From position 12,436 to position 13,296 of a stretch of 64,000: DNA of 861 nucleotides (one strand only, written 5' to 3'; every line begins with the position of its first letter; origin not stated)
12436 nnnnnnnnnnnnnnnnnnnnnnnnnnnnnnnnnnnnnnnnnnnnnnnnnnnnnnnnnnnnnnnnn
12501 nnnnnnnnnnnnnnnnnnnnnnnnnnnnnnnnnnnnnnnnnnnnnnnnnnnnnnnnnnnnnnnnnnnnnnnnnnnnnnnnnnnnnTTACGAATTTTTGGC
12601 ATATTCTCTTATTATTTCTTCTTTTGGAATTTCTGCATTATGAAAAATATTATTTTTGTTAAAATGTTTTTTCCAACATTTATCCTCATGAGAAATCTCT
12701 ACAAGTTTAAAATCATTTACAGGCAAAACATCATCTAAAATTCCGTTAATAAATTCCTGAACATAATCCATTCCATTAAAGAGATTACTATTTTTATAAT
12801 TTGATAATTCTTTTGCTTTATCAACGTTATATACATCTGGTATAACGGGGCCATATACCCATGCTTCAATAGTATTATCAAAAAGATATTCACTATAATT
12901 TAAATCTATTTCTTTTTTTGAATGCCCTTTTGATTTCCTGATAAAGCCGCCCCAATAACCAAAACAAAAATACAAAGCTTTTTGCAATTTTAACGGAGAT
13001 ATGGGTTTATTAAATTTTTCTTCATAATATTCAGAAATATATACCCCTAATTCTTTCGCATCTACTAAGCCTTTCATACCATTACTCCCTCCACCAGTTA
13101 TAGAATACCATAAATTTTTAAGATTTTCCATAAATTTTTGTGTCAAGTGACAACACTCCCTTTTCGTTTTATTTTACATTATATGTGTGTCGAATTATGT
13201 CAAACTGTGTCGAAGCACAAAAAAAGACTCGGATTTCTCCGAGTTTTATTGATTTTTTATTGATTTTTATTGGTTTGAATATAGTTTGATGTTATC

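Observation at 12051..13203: Self-contained module at the prophage end: Panacea-domain (PanA-like) protein plus an overlapping unknown 183-aa partner; candidate novel toxin-antitoxin or abortive-infection system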

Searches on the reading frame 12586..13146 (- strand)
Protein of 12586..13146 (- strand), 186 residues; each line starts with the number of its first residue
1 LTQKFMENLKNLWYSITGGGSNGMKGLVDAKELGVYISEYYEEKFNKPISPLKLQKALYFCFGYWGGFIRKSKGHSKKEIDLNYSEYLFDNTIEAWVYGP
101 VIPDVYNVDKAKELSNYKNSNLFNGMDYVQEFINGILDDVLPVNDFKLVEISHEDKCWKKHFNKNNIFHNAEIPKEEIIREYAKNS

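Call 3: search_protein_families(library=pfam, proteins=[window:12586-13146:-], max_evalue=1)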
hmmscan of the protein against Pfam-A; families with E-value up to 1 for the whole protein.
window:12586-13146:- (186 aa): 1 family
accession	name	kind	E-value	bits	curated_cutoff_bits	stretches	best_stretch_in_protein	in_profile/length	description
PF13274.11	SocA_Panacea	-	1.3e-07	33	25.7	1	84-159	16-113/113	Antitoxin SocA-like, Panacea domain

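Call 4: search_protein_families(library=phrogs, proteins=[window:12586-13146:-], max_evalue=0.1)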
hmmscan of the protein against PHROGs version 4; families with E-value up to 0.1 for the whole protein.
window:12586-13146:- (186 aa): 3 families
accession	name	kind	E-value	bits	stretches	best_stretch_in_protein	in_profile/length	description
phrog_1281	-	unknown function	5.9e-27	95.6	1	29-185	9-153/195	-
phrog_10390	-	unknown function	7.5e-10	39.8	1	46-178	162-287/299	-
phrog_6939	-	unknown function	0.054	14.9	1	104-166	16-79/126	-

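Call 5: search_protein_families(library=padloc, proteins=[window:12586-13146:-], max_evalue=1)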
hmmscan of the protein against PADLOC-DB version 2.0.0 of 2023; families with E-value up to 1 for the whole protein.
window:12586-13146:- (186 aa): 0 families

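Call 6: search_protein_families(library=ncbifam, proteins=[window:12586-13146:-], max_evalue=1)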
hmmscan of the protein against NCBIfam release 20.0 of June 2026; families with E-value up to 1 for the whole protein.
window:12586-13146:- (186 aa): 1 family
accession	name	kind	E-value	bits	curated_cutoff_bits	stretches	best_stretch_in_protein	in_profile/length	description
NF047745.1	SocA_antitoxin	equivalog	3.4e-10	39.9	190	1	44-112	16-69/176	type VI toxin-antitoxin system SocA family antitoxin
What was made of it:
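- On SocAB type VI TA: NF047745 scores 39.9 bits against a cut-off of 190 (call 6).
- Closest known: SocAB. Same: The NCBIfam SocA model gives a partial hit at 39.9 bits (call 6).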

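Call 12: find_homologous_proteins(query=window:12586-13146:-)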
Query window:12586-13146:- (186 aa): 167 proteins with E <= 0.001 among 227 candidates; the best 120 are listed.
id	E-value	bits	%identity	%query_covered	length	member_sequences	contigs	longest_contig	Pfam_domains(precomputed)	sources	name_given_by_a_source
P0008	1.0e-118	412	100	97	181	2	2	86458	PF13274.12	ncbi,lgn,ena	-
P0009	5.6e-70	253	66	94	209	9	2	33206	PF13274.12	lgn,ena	-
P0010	1.1e-69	252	70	87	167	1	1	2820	PF13274.12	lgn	-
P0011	1.1e-68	249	63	98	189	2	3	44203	PF13274.12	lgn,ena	-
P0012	5.6e-66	240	67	87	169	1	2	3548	PF13274.12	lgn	-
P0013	9.1e-66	240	62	100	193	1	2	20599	PF13274.12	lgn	-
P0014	9.2e-65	236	60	98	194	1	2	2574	PF13274.12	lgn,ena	-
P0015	2.3e-64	235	67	87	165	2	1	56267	PF13274.12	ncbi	-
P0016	3.2e-64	235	64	85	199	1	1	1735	PF13274.12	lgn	-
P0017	4.5e-64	234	65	87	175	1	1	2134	PF13274.12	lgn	-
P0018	1.5e-63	232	60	100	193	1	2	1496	PF13274.12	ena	-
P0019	1.0e-62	230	67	87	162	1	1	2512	PF13274.12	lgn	-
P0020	1.1e-61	226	62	90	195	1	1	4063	PF13274.12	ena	-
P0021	2.2e-60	222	58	99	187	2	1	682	PF13274.12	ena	-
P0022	4.3e-60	221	63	88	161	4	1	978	PF13274.12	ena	-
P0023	6.9e-60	220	62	88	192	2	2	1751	PF13274.12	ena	-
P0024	1.7e-59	219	55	99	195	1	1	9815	PF13274.12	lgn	-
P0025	3.1e-59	218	59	97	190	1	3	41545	PF13274.12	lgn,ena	-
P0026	3.8e-59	218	62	87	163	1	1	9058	PF13274.12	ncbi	-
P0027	4.4e-59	218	63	86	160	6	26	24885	PF13274.12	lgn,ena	-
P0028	7.8e-59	217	63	87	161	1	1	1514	PF13274.12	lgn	-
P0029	8.0e-59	217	64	86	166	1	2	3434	PF13274.12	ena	-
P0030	1.0e-58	217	63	86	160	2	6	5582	PF13274.12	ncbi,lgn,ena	-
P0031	2.4e-58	215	61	87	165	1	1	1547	PF13274.12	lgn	-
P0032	4.0e-58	215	62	86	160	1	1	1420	PF13274.12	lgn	-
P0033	4.1e-57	211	63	84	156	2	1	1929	PF13274.12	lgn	-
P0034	9.0e-57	210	55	94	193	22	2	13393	PF13274.12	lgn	-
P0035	1.0e-56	210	60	86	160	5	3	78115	PF13274.12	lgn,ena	-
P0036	4.4e-56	208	55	94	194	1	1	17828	PF13274.12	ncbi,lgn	-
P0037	7.4e-56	207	61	87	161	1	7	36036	PF13274.12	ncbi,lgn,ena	-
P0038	1.0e-55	207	63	86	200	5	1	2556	PF13274.12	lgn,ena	-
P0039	1.1e-55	207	61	85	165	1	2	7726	PF13274.12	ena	-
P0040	1.4e-55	206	61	85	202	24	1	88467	PF13274.12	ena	-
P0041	4.0e-55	205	57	89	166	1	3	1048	PF13274.12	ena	-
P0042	4.2e-55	205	55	98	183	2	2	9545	PF13274.12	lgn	-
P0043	4.3e-55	205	59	86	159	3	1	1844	PF13274.12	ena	-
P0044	5.3e-55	204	57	89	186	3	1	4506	PF13274.12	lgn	-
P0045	6.6e-55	204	57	89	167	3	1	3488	PF13274.12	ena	-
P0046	8.4e-55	204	60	87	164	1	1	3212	PF13274.12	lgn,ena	-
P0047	8.7e-55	204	59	88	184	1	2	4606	PF13274.12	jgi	-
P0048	9.5e-55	204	60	87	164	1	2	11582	PF13274.12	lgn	-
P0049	9.8e-55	204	60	85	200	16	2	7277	PF13274.12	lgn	-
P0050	1.2e-54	203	60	87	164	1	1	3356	PF13274.12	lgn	-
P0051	2.2e-54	202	63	85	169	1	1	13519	PF13274.12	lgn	-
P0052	2.7e-54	202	60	85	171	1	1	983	PF13274.12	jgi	-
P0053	3.1e-54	202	57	89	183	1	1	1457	PF13274.12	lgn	-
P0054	3.1e-54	202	60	87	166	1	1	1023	PF13274.12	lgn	-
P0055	3.6e-54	202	60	87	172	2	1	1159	PF13274.12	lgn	-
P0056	3.8e-54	202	56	95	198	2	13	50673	PF13274.12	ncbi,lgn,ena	-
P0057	1.0e-53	200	62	85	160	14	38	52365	PF13274.12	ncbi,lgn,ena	-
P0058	1.1e-53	200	60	86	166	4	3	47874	PF13274.12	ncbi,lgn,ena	-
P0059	1.1e-53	200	57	85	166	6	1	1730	PF13274.12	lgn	-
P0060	1.6e-53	200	59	85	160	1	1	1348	PF13274.12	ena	-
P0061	2.1e-53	199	59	85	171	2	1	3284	PF13274.12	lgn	-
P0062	2.6e-53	199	60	87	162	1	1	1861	PF13274.12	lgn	-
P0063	3.5e-53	199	59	85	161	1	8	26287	PF13274.12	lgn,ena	-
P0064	4.0e-53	198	57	87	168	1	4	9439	PF13274.12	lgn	-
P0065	4.3e-53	198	57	86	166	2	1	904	PF13274.12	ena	-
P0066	4.6e-53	198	57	78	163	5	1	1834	PF13274.12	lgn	-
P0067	4.7e-53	198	56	90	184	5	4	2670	PF13274.12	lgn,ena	-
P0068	6.8e-53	198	56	95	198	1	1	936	PF13274.12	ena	-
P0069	9.3e-53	197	59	87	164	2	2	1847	PF13274.12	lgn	-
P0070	1.5e-52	196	60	86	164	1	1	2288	PF13274.12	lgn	-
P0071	1.6e-52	196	60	85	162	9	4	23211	PF13274.12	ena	-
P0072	2.6e-52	196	59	85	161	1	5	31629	PF13274.12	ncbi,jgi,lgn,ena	-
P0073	2.7e-52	196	56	89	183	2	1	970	PF13274.12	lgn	-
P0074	3.4e-52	195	59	88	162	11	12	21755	PF13274.12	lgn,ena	-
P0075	5.9e-52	195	57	87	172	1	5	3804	PF13274.12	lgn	-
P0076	6.8e-52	194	53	97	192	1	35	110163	PF13274.12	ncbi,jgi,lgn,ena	-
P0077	7.7e-52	194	57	89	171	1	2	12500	PF13274.12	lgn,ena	-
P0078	7.8e-52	194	59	88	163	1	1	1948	PF13274.12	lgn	-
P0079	8.3e-52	194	56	91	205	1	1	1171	PF13274.12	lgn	-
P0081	1.3e-51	193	57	87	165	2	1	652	PF13274.12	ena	-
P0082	3.2e-51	192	58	86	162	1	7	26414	PF13274.12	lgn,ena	-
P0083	3.5e-51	192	56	87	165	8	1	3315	PF13274.12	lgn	-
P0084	6.0e-51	191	58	86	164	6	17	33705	PF13274.12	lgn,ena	-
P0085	7.0e-51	191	55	96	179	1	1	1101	PF13274.12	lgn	-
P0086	1.7e-50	190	57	86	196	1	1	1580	PF13274.12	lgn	-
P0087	2.9e-50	189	52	99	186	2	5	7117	PF13274.12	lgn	-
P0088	5.3e-50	188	53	87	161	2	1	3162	PF13274.12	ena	-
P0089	5.4e-50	188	58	86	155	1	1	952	PF13274.12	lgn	-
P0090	5.7e-50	188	56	86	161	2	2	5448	PF13274.12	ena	-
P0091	6.7e-50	188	54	85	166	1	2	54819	PF13274.12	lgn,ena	-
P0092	2.8e-49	186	55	87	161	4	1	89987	PF13274.12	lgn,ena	-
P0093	4.0e-49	185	53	88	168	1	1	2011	PF13274.12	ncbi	-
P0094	8.5e-49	184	56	85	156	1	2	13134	PF13274.12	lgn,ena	-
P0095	9.3e-49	184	56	84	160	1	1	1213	PF13274.12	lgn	-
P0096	1.2e-48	184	50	99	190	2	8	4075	PF13274.12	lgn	-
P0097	2.6e-48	183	55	87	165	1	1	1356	PF13274.12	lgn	-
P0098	2.6e-48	183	54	86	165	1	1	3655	PF13274.12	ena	-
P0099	3.1e-48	182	63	74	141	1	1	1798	PF13274.12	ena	-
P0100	3.8e-48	182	55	87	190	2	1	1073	PF13274.12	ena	-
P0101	5.9e-48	182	57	84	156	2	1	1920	PF13274.12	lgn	-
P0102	6.6e-48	181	55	84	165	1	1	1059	PF13274.12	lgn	-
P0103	8.9e-48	181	54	86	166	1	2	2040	PF13274.12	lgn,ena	-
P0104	1.3e-47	180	49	87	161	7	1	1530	PF13274.12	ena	-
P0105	2.1e-47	180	51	98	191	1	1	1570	PF13274.12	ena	-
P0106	2.4e-47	180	52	87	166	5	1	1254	PF13274.12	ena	-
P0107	6.2e-47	178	53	86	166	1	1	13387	PF13274.12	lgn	-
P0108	1.7e-46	177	55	85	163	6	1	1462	PF13274.12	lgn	-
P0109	2.3e-46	176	53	87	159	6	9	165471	PF13274.12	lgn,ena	-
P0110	2.6e-46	176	50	99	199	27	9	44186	PF13274.12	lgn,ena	-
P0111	2.6e-46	176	53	85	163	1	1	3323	PF13274.12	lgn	-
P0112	6.2e-46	175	51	86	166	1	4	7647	PF13274.12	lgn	-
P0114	1.0e-45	174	53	85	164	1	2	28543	PF13274.12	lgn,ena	-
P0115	1.5e-45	174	53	85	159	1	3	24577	PF13274.12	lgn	-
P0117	5.2e-45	172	48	98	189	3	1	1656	PF13274.12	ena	-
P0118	5.3e-45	172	47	77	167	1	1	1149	PF13274.12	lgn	-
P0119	1.5e-44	170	55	86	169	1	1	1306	PF13274.12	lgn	-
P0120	1.8e-44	170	52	85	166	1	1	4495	PF13274.12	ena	-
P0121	2.2e-44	170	54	85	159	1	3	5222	PF13274.12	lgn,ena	-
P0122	2.4e-44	170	52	88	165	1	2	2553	PF13274.12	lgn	-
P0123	2.9e-44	169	51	87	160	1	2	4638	PF13274.12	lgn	-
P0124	3.1e-44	169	52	86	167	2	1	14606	PF13274.12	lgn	-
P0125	4.2e-44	169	54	85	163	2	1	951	PF13274.12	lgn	-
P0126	7.6e-44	168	51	77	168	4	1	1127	PF13274.12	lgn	-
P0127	8.2e-44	168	50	85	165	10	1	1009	PF13274.12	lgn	-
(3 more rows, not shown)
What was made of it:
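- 12586..13146 (-): panA: a standalone Panacea (DUF4065) domain protein and the predicted antitoxin. It is 186 aa from TTG 13146. Alternative in-frame starts are ATG 13131 (the 181-aa form held in public databases) and ATG 13077 (163 aa, preceded by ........). 167 homologues, nearly all carrying PF13274 (call 12).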

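Call 40: find_encoding_contigs(protein=P0057, flank=4000, max_places=4)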
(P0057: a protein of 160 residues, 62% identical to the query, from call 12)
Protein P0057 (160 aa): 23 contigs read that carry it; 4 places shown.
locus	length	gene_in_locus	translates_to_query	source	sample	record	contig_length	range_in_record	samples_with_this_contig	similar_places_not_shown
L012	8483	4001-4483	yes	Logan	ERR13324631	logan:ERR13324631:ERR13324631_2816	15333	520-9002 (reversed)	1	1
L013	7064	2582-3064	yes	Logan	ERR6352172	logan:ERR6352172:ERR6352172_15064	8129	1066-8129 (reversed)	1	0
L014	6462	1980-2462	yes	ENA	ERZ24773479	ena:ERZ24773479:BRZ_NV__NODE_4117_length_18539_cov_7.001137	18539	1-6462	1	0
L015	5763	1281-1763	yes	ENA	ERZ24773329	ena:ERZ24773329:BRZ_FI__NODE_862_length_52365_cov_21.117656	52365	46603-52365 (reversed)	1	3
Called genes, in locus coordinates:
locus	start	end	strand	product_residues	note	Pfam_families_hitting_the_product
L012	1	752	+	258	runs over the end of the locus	-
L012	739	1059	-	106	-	PF08863:YolD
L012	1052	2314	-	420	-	PF00817:IMS, PF11798:IMS_HHH (weak), PF21999:IMS_HHH_1 (weak), PF11799:IMS_C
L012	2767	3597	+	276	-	PF13635:DUF4143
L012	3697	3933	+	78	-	PF01726:LexA_DNA_bind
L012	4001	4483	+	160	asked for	PF13274:SocA_Panacea (weak)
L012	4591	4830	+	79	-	-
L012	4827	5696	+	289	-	PF07804:HipA_C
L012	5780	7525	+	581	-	PF01935:DUF87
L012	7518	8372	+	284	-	PF00561:Abhydrolase_1, PF12146:Hydrolase_4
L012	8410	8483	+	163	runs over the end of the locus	-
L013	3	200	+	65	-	?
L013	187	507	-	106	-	PF08863:YolD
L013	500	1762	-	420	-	PF00817:IMS, PF11798:IMS_HHH (weak), PF21999:IMS_HHH_1 (weak), PF11799:IMS_C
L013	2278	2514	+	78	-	PF01726:LexA_DNA_bind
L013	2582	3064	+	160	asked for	PF13274:SocA_Panacea (weak)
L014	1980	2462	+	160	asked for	PF13274:SocA_Panacea (weak)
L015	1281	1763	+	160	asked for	PF13274:SocA_Panacea (weak)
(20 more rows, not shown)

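Call 41: find_encoding_contigs(protein=P0076, flank=4000, max_places=4)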
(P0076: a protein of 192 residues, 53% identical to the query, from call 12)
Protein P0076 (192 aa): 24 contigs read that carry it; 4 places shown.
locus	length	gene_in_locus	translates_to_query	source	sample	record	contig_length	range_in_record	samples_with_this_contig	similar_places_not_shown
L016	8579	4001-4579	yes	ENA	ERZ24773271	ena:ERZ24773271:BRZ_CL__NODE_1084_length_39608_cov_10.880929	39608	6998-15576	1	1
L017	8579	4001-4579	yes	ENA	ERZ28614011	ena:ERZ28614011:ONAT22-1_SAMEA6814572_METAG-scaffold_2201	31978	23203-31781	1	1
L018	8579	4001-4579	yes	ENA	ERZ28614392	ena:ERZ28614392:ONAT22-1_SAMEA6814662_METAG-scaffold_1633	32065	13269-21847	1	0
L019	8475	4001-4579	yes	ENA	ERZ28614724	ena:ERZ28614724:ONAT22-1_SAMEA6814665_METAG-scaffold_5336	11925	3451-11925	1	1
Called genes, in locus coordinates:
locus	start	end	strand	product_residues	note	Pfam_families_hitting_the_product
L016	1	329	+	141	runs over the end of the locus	PF21939:Gp10_C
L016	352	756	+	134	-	-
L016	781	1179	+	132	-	-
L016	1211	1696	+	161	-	-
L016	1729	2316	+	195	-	-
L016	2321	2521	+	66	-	PF16938:Phage_holin_Dp1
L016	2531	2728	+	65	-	-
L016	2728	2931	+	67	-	PF24729:Acb2_Tad1_hairpin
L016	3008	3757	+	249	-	PF01551:Peptidase_M23, PF01471:PG_binding_1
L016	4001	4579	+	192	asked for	PF13274:SocA_Panacea (weak)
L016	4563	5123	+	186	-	-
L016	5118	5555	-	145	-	-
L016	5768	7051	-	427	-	PF00589:Phage_integrase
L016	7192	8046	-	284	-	PF02498:Bro-N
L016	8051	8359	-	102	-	PF06114:Peptidase_M78 (weak)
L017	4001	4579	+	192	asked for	PF13274:SocA_Panacea (weak)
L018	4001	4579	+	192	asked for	PF13274:SocA_Panacea (weak)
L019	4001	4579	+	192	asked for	PF13274:SocA_Panacea (weak)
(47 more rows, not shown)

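Call 63: find_related_loci(query=A4, collection=viral_contigs, flank=3000)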
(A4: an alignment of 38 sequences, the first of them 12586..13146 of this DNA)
Query A4 (186 aa) in viral_contigs; peptide patterns used: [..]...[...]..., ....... (x = any residue, [..] = any of these).
114 stretches matched a pattern; 62 encode a relative of the query (tblastn E <= 1e-3); 61 distinct loci.
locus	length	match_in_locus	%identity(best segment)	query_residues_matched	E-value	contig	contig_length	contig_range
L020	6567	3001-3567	55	1-184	4e-59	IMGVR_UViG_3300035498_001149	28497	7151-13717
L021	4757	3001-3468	61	26-184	4e-59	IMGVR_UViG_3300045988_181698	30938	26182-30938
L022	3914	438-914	59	26-184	4e-57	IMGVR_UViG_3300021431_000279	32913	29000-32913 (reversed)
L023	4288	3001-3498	54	19-185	2e-55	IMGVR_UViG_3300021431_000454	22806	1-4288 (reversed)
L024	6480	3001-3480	54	24-183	5e-52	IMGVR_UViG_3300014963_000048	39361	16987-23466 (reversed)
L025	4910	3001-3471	53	26-183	2e-50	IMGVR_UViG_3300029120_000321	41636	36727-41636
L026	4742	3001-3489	52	25-185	7e-50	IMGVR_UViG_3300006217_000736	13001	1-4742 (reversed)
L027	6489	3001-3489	50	18-182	5e-49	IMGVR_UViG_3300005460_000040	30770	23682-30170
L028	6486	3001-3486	50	20-183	1e-48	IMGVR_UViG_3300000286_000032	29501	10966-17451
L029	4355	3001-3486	50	20-183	1e-48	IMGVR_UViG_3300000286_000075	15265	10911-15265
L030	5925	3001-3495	49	16-183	3e-48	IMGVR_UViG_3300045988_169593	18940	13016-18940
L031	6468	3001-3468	50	28-184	2e-44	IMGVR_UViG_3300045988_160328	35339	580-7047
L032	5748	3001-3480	53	25-184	9e-49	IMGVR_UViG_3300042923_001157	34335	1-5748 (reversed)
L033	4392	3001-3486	49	26-183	3e-43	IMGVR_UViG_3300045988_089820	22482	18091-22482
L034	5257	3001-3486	49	26-183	3e-43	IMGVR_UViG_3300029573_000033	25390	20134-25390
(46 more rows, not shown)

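Call 64: find_related_loci(query=A4, collection=metagenome_contigs, flank=3000)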
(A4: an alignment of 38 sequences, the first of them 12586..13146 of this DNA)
Query A4 (186 aa) in metagenome_contigs; peptide patterns used: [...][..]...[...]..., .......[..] (x = any residue, [..] = any of these).
402 stretches matched a pattern; 146 encode a relative of the query (tblastn E <= 1e-3); the best 80 are kept; 80 distinct loci.
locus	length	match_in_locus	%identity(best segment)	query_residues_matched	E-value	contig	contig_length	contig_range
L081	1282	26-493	59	25-184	7e-63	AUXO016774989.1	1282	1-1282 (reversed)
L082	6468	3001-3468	61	26-184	5e-59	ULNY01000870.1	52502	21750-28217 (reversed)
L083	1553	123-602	60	27-184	3e-61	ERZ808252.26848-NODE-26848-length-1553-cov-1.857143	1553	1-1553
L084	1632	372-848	59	26-184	6e-59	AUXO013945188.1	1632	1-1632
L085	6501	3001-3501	56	22-185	1e-56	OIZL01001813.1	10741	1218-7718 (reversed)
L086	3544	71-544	60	20-183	3e-56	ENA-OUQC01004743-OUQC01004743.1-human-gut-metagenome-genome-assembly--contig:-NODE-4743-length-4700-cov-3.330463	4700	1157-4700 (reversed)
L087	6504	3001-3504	53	18-184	2e-55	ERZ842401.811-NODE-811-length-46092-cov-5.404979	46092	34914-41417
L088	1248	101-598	54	19-185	3e-58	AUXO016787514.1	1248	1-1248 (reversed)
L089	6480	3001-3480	57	25-185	5e-55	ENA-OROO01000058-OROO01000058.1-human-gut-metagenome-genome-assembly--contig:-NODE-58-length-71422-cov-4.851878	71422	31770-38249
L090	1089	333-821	53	20-183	4e-57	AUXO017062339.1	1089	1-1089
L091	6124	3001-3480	54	24-183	6e-52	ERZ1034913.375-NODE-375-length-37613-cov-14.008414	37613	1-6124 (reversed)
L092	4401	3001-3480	54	24-183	6e-52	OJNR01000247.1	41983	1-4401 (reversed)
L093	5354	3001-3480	54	24-183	6e-52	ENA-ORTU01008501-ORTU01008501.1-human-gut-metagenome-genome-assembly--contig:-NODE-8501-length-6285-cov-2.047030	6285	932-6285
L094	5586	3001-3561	51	3-183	6e-51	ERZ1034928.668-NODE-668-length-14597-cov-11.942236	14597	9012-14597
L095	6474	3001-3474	54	24-184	7e-51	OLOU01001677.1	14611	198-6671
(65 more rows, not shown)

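Call 71: find_related_loci(query=A5, collection=viral_contigs, flank=2500)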
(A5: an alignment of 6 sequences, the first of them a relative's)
Query A5 (210 aa) in viral_contigs; peptide patterns used: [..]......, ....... (x = any residue, [..] = any of these).
418 stretches matched a pattern; 17 encode a relative of the query (tblastn E <= 1e-3); 17 distinct loci.
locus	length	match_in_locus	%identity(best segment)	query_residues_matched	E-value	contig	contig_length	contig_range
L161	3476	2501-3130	100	1-210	1e-137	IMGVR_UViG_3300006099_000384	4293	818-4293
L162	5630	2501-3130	100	1-210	2e-135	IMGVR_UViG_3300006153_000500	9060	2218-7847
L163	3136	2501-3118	63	1-205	1e-82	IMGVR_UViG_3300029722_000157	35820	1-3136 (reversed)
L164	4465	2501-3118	61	1-205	5e-81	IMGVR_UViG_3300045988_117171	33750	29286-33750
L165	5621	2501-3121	57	1-207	2e-77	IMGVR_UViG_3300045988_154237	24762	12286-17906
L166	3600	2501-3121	57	1-207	2e-77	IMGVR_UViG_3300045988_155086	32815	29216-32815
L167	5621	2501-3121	57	1-207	2e-77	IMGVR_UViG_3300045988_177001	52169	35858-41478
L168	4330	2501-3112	47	1-204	5e-52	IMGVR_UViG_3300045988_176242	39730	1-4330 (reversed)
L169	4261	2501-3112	47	1-204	5e-52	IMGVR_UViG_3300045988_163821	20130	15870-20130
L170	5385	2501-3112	46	1-204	3e-51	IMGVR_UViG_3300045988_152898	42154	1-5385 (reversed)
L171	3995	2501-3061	35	16-207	7e-23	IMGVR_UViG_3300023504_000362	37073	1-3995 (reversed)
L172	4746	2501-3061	35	16-207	8e-23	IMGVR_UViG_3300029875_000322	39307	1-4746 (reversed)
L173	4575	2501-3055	36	16-205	2e-22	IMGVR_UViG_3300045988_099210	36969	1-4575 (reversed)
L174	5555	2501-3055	36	16-205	3e-22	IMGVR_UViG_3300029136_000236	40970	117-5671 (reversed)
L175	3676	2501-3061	33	15-205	3e-18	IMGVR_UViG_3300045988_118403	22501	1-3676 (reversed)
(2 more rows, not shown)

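Call 72: find_related_loci(query=A6, collection=viral_contigs, flank=2500)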
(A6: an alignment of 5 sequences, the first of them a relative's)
Query A6 (193 aa) in viral_contigs; peptide patterns used: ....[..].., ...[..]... (x = any residue, [..] = any of these).
496 stretches matched a pattern; 6 encode a relative of the query (tblastn E <= 1e-3); 6 distinct loci.
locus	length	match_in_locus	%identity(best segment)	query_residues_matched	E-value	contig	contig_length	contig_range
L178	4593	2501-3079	100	1-193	1e-125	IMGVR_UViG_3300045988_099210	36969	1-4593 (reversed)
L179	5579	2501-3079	99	1-193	1e-124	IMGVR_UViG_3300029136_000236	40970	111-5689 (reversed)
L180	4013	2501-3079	80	1-193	2e-100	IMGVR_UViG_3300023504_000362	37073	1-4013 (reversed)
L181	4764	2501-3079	80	1-193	3e-100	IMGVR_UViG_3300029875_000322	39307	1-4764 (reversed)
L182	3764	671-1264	69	1-192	8e-85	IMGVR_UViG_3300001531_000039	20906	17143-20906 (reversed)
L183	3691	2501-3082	68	1-193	2e-80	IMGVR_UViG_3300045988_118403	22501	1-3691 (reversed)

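Call 73: find_related_loci(query=A7, collection=viral_contigs, flank=2500)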
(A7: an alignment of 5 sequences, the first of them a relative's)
Query A7 (186 aa) in viral_contigs; peptide patterns used: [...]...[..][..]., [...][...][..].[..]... (x = any residue, [..] = any of these).
280 stretches matched a pattern; 5 encode a relative of the query (tblastn E <= 1e-3); 5 distinct loci.
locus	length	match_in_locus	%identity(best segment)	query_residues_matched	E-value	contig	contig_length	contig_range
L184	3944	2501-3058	100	1-186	7e-122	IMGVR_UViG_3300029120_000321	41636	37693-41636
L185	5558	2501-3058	100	1-186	3e-121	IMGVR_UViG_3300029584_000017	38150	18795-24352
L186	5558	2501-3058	66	1-185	6e-78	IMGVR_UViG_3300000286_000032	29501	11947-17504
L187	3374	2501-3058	66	1-185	6e-78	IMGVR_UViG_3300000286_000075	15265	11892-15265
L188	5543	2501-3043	64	3-183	8e-73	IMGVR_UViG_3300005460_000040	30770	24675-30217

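Call 78: search_dna_similar(query=window:12586-13146:-, collection=phages, mode=protein, max_evalue=1e-10, max_rows=30)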
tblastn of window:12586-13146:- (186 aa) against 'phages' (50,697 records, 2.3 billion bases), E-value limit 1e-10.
Records with a match: 1; places in all: 1; records where one place covers at least 80% of the query: 0.
Best place of each record, by identity: <60% 1.
By first word of the organism name: Lactococcus 1.
By host as written in the record: Lactococcus lactis IL1403 1.
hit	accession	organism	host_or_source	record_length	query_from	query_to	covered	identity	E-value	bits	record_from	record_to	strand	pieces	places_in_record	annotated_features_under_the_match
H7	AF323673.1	Lactococcus phage bIL312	Lactococcus lactis IL1403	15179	47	158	60%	40.2%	3e-17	84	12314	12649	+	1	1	orf24: Orf24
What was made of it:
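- Tried and rejected: Only the PanA search led anywhere, to bIL312 (call 78).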
